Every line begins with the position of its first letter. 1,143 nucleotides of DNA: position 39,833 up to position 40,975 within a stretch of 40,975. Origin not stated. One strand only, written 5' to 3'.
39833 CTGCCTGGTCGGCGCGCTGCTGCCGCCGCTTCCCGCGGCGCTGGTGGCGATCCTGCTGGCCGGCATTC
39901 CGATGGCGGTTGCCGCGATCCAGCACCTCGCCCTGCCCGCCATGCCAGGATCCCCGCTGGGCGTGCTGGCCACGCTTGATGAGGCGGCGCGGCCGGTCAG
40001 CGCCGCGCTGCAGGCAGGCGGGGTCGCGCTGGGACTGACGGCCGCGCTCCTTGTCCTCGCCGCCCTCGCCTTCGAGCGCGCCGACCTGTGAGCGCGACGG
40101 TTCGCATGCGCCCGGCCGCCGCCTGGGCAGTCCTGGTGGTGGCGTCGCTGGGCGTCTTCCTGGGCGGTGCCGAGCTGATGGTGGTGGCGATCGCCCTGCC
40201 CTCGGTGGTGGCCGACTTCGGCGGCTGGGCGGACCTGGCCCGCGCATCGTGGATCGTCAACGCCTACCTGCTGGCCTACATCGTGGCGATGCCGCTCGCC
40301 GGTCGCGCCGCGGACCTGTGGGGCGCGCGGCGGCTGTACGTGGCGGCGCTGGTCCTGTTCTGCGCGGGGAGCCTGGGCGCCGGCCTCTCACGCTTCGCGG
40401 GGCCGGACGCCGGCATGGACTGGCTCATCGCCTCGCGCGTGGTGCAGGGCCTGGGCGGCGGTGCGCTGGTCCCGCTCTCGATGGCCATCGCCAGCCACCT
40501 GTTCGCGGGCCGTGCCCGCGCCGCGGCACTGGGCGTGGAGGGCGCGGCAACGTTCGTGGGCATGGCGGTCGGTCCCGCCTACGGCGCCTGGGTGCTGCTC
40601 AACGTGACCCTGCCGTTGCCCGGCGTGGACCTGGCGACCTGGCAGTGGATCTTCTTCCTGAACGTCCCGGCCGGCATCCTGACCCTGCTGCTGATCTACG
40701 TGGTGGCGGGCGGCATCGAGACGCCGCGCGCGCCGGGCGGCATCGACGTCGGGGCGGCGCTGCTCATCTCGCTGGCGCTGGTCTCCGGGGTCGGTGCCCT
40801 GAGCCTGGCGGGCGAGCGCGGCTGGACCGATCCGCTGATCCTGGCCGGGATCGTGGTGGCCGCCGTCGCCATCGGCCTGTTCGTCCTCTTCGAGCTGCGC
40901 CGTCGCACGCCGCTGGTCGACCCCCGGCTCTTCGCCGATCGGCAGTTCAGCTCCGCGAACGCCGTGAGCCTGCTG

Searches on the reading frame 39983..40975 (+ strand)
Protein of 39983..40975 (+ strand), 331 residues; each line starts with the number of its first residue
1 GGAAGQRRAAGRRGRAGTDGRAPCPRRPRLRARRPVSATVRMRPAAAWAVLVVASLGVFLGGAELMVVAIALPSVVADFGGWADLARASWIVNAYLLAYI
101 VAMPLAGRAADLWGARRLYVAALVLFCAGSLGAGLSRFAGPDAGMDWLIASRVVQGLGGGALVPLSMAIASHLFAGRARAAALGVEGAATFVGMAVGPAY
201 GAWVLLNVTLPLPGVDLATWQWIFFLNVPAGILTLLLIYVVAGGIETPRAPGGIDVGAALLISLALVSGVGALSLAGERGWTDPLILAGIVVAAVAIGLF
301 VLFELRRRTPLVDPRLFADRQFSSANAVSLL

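Call 59: search_protein_families(library=pfam, proteins=[window:39983-40975:+], max_evalue=0.0001)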
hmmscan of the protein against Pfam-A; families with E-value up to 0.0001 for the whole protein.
window:39983-40975:+ (331 aa): 2 families
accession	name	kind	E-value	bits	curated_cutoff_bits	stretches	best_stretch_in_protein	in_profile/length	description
PF07690.21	MFS_1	-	2.1e-26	93.1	33.4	1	55-302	2-224/347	Major Facilitator Superfamily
PF00083.30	Sugar_tr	-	5e-06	26.1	22.3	1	87-241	47-191/452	Sugar (and other) transporter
